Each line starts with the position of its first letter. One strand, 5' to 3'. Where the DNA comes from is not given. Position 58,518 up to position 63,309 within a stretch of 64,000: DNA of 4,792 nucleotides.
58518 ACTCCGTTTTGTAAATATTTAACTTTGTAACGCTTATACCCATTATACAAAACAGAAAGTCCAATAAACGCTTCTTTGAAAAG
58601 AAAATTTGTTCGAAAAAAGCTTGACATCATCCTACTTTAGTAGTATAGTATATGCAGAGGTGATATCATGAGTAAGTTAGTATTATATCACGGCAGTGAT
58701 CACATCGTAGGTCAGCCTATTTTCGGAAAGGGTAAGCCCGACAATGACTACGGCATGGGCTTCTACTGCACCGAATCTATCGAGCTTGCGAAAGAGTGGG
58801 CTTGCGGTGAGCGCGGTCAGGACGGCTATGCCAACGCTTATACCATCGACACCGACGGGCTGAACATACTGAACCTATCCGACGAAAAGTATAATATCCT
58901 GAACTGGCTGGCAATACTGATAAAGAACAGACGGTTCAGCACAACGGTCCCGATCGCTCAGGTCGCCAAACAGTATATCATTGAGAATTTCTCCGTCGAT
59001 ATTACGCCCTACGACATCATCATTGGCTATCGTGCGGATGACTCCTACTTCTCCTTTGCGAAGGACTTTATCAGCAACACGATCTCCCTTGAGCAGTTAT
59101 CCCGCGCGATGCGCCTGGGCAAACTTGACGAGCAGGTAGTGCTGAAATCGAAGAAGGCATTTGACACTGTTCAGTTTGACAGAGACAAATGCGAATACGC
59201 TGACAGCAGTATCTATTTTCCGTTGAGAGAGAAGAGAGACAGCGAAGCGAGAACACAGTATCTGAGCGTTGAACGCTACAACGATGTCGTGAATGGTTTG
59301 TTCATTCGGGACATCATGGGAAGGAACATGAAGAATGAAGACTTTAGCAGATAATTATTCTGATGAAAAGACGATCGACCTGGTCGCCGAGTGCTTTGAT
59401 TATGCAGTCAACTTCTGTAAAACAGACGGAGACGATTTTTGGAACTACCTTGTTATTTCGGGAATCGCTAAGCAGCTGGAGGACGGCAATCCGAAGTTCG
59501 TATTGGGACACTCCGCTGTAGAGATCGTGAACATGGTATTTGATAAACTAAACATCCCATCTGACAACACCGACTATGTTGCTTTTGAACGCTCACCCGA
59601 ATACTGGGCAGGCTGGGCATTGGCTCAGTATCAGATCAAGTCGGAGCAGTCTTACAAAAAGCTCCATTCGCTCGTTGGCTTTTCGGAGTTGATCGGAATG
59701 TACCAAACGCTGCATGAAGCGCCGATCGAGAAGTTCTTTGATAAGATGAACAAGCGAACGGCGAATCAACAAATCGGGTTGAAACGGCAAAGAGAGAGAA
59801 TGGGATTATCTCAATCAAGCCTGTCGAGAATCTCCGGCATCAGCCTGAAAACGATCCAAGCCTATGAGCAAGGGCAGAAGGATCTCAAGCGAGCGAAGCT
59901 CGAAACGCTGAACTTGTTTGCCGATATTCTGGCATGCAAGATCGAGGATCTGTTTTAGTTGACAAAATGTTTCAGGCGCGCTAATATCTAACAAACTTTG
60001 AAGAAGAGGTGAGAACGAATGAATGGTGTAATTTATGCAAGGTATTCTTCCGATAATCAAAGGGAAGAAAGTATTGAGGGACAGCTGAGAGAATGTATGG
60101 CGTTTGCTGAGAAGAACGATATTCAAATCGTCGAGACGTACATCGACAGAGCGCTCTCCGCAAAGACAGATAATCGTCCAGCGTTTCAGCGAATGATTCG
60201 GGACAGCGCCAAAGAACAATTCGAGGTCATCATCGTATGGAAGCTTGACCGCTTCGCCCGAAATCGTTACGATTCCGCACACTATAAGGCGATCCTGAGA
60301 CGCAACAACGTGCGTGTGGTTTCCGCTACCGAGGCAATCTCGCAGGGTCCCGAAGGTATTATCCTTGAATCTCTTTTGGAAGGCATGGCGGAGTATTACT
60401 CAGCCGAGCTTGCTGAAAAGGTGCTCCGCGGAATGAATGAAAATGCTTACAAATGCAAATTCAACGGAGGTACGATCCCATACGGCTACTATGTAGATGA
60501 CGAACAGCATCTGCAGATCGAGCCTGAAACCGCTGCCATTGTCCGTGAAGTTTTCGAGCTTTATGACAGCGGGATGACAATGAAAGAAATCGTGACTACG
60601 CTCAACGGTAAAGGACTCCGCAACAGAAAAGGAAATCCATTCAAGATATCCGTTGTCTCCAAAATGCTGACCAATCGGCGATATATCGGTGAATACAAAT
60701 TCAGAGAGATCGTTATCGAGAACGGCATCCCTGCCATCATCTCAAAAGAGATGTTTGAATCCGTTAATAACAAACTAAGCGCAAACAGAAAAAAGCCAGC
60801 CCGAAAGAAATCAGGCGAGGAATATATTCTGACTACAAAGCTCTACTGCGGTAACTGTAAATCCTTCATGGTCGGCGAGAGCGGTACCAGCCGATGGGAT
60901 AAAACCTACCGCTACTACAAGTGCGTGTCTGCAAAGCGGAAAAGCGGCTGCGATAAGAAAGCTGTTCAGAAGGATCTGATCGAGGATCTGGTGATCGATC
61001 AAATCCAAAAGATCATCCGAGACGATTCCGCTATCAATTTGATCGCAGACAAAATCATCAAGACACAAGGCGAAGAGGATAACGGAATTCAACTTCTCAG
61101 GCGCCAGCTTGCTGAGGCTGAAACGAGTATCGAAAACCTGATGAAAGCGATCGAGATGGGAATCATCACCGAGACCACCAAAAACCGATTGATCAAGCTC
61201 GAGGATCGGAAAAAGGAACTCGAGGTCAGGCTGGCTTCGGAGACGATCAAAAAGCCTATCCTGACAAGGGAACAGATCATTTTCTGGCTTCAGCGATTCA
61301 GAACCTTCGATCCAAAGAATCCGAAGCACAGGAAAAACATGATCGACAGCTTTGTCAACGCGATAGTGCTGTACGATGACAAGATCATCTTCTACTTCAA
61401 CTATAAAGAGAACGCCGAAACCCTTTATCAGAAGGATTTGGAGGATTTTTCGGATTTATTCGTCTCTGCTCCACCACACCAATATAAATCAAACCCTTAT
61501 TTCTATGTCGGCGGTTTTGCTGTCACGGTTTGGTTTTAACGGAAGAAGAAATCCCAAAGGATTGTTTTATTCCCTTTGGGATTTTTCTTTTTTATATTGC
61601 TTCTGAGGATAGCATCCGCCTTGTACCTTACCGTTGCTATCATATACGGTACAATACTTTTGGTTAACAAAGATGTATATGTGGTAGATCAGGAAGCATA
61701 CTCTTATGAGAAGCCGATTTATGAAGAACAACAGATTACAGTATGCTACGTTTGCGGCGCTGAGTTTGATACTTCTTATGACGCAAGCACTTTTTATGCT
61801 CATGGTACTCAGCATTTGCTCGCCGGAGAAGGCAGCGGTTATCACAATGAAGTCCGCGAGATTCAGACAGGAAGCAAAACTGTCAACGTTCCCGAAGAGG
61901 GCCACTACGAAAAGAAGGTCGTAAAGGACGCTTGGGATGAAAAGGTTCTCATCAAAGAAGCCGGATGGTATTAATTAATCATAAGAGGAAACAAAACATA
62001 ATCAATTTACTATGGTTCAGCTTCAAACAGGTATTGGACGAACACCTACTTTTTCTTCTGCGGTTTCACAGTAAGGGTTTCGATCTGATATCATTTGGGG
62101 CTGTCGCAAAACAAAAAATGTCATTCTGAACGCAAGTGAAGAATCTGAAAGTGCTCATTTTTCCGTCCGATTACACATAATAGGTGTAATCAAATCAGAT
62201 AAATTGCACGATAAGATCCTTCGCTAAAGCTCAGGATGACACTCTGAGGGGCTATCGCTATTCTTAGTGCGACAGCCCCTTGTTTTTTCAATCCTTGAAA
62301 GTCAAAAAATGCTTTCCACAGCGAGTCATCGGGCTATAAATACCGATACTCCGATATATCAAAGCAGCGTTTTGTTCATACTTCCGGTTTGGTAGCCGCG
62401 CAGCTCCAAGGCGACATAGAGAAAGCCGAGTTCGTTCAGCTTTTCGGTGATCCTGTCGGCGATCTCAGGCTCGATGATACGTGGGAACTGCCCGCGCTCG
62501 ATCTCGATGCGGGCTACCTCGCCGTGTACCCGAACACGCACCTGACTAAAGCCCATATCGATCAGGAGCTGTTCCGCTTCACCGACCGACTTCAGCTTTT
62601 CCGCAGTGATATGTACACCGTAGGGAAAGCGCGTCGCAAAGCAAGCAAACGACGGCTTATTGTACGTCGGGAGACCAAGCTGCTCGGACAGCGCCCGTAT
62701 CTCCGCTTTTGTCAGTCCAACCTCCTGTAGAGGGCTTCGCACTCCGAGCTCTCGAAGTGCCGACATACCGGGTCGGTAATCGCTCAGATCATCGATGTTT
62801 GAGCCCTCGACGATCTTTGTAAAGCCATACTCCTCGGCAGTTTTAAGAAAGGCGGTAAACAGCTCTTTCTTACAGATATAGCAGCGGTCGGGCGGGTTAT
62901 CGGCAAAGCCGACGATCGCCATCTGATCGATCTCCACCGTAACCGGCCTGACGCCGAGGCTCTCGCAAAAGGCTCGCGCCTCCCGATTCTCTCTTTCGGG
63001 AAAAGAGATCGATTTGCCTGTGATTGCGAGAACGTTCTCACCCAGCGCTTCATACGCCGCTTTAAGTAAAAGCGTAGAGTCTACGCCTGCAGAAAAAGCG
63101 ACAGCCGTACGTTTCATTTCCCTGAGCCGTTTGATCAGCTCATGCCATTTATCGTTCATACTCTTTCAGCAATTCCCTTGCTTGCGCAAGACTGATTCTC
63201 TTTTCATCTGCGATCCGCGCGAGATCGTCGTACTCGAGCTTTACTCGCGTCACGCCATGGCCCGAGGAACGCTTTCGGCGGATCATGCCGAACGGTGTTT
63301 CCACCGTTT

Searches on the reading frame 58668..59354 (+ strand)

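Call 35: search_protein_families(library=pfam, proteins=[window:58668-59354:+], max_evalue=0.01)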
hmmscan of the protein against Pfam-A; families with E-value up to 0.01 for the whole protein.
window:58668-59354:+ (228 aa): 1 family
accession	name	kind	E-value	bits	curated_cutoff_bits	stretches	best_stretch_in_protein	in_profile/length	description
PF13151.12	DUF3990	-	7.3e-46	156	32.2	1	5-170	2-152/152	Protein of unknown function (DUF3990)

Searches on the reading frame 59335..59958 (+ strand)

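Call 35: search_protein_families(library=pfam, proteins=[window:59335-59958:+], max_evalue=0.01)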
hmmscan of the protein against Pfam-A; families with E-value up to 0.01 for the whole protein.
window:59335-59958:+ (207 aa): 5 families
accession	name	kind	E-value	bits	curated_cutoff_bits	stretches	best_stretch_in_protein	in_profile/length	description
PF13443.12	HTH_26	-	3e-08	34.2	22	1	149-207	2-58/63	Cro/C1-type HTH DNA-binding domain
PF01381.28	HTH_3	-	9.2e-08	32.5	23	1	149-206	1-55/55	Helix-turn-helix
PF13560.12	HTH_31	-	3e-05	24.7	27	1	149-197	6-52/64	Helix-turn-helix domain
PF13413.12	HTH_25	-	0.0015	18.8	24.6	1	149-181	2-34/62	Helix-turn-helix domain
PF12844.13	HTH_19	-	0.0029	17.9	30.2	1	149-192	4-47/64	Helix-turn-helix domain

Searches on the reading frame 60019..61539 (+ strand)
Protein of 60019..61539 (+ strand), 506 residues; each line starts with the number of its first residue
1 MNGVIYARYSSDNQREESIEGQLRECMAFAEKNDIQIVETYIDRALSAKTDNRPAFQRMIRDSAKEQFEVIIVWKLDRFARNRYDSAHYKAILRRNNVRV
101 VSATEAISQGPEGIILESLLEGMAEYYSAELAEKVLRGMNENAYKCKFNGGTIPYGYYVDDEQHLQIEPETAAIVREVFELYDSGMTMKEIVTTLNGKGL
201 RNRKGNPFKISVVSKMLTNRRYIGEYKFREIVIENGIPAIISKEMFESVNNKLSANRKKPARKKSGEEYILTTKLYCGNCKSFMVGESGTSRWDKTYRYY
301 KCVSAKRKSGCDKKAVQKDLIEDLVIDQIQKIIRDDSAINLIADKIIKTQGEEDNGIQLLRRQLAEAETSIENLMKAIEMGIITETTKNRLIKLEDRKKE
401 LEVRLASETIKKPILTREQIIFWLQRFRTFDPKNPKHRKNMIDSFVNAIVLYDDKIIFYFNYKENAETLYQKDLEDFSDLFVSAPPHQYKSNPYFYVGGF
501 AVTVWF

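Call 35: search_protein_families(library=pfam, proteins=[window:60019-61539:+], max_evalue=0.01)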
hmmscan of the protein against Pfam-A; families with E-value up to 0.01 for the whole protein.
window:60019-61539:+ (506 aa): 3 families
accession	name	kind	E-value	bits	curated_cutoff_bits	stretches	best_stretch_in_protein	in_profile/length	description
PF00239.26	Resolvase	-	2.7e-30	105.8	23.3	1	4-143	2-140/145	Resolvase, N terminal domain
PF07508.19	Recombinase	-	3.8e-22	78.9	21.1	1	169-255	1-101/102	Recombinase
PF13408.12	Zn_ribbon_recom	-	1.2e-12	48.5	25.3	1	271-330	2-58/58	Recombinase zinc beta ribbon domain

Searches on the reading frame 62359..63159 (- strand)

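Call 35: search_protein_families(library=pfam, proteins=[window:62359-63159:-], max_evalue=0.01)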
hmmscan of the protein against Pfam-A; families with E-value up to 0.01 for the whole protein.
window:62359-63159:- (266 aa): 3 families
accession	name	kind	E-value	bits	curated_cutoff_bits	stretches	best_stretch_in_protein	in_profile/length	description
PF02540.23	NAD_synthase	-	1.8e-05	24.4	21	1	16-81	19-85/242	NAD synthase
PF06508.19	QueC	-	7.3e-05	22.8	22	0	20-81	4-64/210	Queuosine biosynthesis protein QueC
PF01171.26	ATP_bind_3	-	0.0049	17.1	27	1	18-78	2-67/182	PP-loop family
